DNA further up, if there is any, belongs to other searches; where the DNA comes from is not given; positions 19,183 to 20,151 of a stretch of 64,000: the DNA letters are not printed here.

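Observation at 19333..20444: Phage-encoded Bpt/ATE-like aminoacyl-tRNA-protein transferase coupled to a small HExxH protein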

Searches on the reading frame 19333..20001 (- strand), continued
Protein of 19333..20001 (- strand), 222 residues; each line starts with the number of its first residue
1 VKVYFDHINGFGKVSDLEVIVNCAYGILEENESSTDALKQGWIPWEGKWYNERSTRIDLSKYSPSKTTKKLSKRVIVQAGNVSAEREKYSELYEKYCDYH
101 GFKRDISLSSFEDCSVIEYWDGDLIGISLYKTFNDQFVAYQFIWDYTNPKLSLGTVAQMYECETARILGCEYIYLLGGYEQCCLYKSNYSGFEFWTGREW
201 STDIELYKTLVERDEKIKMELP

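Call 44: search_solved_structures(query=A1, max_evalue=10, show_alignments=5)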
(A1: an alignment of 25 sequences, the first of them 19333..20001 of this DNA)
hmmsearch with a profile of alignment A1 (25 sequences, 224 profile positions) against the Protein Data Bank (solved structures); distinct sequences matched with E-value up to 10: 7.
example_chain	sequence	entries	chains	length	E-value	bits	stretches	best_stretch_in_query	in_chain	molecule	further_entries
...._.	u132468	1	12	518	4.7e-05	26.5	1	106-189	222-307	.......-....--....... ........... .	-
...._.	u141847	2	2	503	4.8e-05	26.5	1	106-189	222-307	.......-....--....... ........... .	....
8j6v_A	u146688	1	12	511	4.8e-05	26.4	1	106-189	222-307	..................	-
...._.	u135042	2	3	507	0.00025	24.1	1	117-191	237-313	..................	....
7wg1_A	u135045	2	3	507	0.00025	24.1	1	117-191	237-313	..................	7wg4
9gm5_B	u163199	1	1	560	0.055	16.4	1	116-190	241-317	Origin recognition complex subunit 2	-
5v8f_B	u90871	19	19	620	0.067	16.2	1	116-190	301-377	Origin recognition complex subunit 2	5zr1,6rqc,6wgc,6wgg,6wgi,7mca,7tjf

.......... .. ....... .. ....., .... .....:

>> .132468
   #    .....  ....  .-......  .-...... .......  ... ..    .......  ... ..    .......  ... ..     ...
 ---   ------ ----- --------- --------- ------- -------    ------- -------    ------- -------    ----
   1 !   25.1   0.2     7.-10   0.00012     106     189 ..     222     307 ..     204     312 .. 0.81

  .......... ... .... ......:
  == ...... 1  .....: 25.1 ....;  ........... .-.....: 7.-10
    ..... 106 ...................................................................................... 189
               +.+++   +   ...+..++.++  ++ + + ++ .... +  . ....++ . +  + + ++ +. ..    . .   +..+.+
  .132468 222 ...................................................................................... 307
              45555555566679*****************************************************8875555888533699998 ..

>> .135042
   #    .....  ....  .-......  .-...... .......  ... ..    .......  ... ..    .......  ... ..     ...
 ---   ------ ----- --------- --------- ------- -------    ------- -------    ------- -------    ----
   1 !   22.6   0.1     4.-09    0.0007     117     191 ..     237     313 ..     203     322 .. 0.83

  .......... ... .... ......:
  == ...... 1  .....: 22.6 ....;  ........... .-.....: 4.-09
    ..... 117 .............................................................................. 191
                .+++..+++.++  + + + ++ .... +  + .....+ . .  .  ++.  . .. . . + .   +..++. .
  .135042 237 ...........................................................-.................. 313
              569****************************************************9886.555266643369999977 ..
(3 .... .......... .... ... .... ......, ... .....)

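Call 53: search_protein_representatives(alignment_id=A1)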
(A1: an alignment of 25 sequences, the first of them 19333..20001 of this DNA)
Query: 25 sequences, 224 profile positions. Proteins with E-value up to 0.001 (for the whole library): 355; up to 1e-10: 132; up to 1e-30: 36. The best 150 are listed.
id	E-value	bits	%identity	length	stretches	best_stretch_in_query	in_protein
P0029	7.7e-117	405.2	-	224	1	1-223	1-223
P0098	3.2e-109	380.3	-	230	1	1-221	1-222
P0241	1.9e-66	240.4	-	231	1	1-223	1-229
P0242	3.0e-65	236.5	-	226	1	1-222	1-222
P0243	1.6e-62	227.5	-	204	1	100-223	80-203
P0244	7.5e-57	209.0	-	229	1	1-221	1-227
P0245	2.2e-54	201.0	-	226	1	1-221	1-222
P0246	2.4e-53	197.6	-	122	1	1-122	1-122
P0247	3.0e-52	193.9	-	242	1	1-220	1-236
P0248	6.6e-51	189.6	-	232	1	1-221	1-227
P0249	1.9e-42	161.9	-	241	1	1-217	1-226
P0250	2.1e-40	155.2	-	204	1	38-214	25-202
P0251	3.8e-40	154.4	-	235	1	1-219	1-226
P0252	8.0e-39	150.0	-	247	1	1-218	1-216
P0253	8.0e-38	146.8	-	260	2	38-218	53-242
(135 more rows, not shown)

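Call 56: search_dna_similar(query=L200:375-1145:+, collection=phages, mode=protein, max_rows=25, max_evalue=0.001)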
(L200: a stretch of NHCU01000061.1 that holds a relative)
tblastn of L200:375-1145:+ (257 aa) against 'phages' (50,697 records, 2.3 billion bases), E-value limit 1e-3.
No match.

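Call 65: search_solved_structures(query=A3, max_evalue=10, show_alignments=4)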
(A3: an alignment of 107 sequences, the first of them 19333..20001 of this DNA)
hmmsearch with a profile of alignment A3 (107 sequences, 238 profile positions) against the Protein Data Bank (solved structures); distinct sequences matched with E-value up to 10: 18.
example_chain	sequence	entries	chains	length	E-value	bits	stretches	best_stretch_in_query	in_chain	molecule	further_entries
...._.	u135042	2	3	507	3.4e-09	40.3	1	118-194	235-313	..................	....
7wg1_A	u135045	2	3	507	3.4e-09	40.3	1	118-194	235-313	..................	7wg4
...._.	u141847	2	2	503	1.2e-08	38.5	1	120-192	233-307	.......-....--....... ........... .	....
8j6v_A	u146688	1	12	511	1.2e-08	38.5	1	120-192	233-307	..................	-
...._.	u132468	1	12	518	1.2e-08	38.5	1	120-192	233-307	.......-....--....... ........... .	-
3d8p_A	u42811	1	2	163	0.00017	24.9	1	87-180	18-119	acetyltransferase of GNAT family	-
1tiq_A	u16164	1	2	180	0.0017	21.7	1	68-179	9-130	Protease synthase and sporulation negative regulatory protein PAI 1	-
8tzv_A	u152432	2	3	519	0.004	20.4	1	120-186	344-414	Isoform ATE1-2 of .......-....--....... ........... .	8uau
5kga_A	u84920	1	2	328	0.028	17.7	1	74-173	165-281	Predicted acetyltransferase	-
5kf1_A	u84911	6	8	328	0.028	17.6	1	74-173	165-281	Predicted acetyltransferase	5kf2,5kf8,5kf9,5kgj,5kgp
5kgh_A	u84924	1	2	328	0.029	17.6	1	74-173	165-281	Predicted acetyltransferase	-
3pp9_A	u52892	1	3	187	0.032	17.4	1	88-172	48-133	Putative streptothricin acetyltransferase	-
3fix_A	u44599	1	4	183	0.21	14.8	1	46-173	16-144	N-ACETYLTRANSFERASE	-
4pv6_C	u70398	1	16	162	0.52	13.5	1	92-172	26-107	N-terminal acetyltransferase complex subunit [ARD1]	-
1yvk_A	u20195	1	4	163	0.88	12.8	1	112-181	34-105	hypothetical protein BSU33890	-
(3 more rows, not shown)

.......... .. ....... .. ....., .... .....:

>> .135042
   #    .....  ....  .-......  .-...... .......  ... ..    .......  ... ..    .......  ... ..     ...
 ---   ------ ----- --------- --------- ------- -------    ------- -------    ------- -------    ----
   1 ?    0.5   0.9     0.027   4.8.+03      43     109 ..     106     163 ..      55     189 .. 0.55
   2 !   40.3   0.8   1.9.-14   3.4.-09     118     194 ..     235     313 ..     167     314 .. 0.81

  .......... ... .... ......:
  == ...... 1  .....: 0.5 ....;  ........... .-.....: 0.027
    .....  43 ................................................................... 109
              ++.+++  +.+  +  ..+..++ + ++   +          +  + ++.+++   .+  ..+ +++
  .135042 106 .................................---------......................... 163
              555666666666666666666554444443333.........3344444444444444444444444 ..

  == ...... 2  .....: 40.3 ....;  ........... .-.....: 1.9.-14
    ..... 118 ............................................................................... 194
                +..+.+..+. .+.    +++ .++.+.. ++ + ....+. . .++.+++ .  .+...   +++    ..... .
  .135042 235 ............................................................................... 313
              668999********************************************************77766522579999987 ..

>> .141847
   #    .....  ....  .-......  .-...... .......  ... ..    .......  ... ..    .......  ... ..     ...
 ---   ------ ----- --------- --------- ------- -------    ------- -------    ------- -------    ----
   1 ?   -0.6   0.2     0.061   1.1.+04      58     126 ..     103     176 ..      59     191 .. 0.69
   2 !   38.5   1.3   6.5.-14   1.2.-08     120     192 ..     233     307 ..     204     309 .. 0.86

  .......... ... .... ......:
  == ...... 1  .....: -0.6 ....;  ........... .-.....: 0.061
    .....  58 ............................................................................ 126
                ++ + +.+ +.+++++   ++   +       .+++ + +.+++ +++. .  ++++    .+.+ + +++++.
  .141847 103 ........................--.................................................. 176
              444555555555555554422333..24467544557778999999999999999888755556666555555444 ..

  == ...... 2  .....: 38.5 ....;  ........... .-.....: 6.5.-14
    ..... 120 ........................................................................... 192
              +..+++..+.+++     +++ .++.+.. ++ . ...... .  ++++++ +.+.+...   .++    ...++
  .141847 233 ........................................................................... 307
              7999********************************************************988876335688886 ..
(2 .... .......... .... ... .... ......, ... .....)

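Call 66: search_protein_families(library=pfam, alignment_id=A3, max_evalue=0.01)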
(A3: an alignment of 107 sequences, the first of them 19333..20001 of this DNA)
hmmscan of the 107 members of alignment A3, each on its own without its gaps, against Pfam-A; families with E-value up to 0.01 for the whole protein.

A. member 1, window:19333-20001:- (222 aa): 1 family
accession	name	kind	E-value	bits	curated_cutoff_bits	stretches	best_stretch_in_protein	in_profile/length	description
PF04377.21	ATE_C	-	7.4e-09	36.7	25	1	108-193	31-119/122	Arginine-tRNA-protein transferase, C terminus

B. families by the number of members that match (of 107 scanned): 11 families
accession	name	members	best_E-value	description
PF04377.21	ATE_C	65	1e-12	Arginine-tRNA-protein transferase, C terminus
PF13480.13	Acetyltransf_6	14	1.9e-07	Acetyltransferase (GNAT) domain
PF00583.31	Acetyltransf_1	4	2.9e-06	Acetyltransferase (GNAT) family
PF14289.11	DUF4369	1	1.4e-05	Domain of unknown function (DUF4369)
PF13508.13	Acetyltransf_7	1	0.00018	Acetyltransferase (GNAT) domain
PF09924.15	LPG_synthase_C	1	0.00038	Phosphatidylglycerol lysyltransferase, C-terminal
PF24948.1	Citrate_synth_N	1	0.004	ATP-citrate synthase ATP-grasp domain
PF18739.6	HEPN_Apea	1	0.0047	Apea-like HEPN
PF06563.17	DUF1125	1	0.0052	Protein of unknown function (DUF1125)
PF13673.13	Acetyltransf_10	1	0.0077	Acetyltransferase (GNAT) domain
PF24172.1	CdiI_ImmP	1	0.0087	CdiI immunity protein EcoliA0-like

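Call 79: fold_search(model_id=the predicted structure, library=viral)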
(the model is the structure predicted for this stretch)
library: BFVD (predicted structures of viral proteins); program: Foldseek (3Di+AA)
matches with E <= 10: 525; with E <= 0.001: 9
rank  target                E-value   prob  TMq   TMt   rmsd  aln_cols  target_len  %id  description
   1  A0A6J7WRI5            7.3e-10  1.00  0.49  0.74   3.4       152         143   33  Uncharacterized protein [uncultured Caudovirales phage]
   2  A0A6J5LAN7            3.1e-05  1.00  0.43  0.63   4.7       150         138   17  Uncharacterized protein [uncultured Caudovirales phage]
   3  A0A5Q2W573            5.3e-05  1.00  0.47  0.40  11.5       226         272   15  (no name in the UniProt tables at hand)
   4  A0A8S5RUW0            1.1e-04  1.00  0.43  0.28  10.9       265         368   10  FemAB family protein [Siphoviridae sp. ctHip2]
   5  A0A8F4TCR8            2.7e-04  1.00  0.44  0.38   9.5       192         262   12  (no name in the UniProt tables at hand)
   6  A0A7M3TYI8            3.5e-04  1.00  0.37  0.32   5.8       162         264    6  (no name in the UniProt tables at hand)
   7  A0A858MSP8            3.9e-04  1.00  0.34  0.47   9.1       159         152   12  (no name in the UniProt tables at hand)
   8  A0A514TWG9            3.9e-04  1.00  0.35  0.22   8.3       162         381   13  Acetyltransferase [Aeromonas phage D6]
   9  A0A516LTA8            8.4e-04  1.00  0.36  0.46   4.9       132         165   10  (no name in the UniProt tables at hand)
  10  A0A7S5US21            1.8e-03  1.00  0.38  0.49   7.5       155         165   12  (no name in the UniProt tables at hand)
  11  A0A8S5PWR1            1.8e-03  1.00  0.36  0.22   4.3       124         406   14  Esterase D beta hydrolase, catalytic triad.6A [Myoviridae sp. ctgsk7]
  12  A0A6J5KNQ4            2.0e-03  1.00  0.35  0.47   4.0       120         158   16  Uncharacterized protein [uncultured Caudovirales phage]
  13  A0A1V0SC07            2.0e-03  1.00  0.40  0.24   9.7       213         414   12  glycylpeptide N-tetradecanoyltransferase [Catovirus CTV1]
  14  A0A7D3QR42            2.4e-03  1.00  0.30  0.27   9.4       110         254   17  (no name in the UniProt tables at hand)
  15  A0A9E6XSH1            3.1e-03  0.99  0.29  0.38   9.9       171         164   10  (no name in the UniProt tables at hand)
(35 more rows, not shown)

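Call 87: search_protein_families(library=padloc, max_evalue=0.1, proteins=[window:19333-20001:-])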
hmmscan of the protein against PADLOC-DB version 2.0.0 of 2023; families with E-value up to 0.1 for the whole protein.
window:19333-20001:- (222 aa): 0 families

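Call 88: search_protein_families(library=phrogs, max_evalue=0.01, proteins=[L200:375-1145:+])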
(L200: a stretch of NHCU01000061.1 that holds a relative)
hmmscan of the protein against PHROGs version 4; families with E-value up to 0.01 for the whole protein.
L200:375-1145:+ (257 aa): 0 families
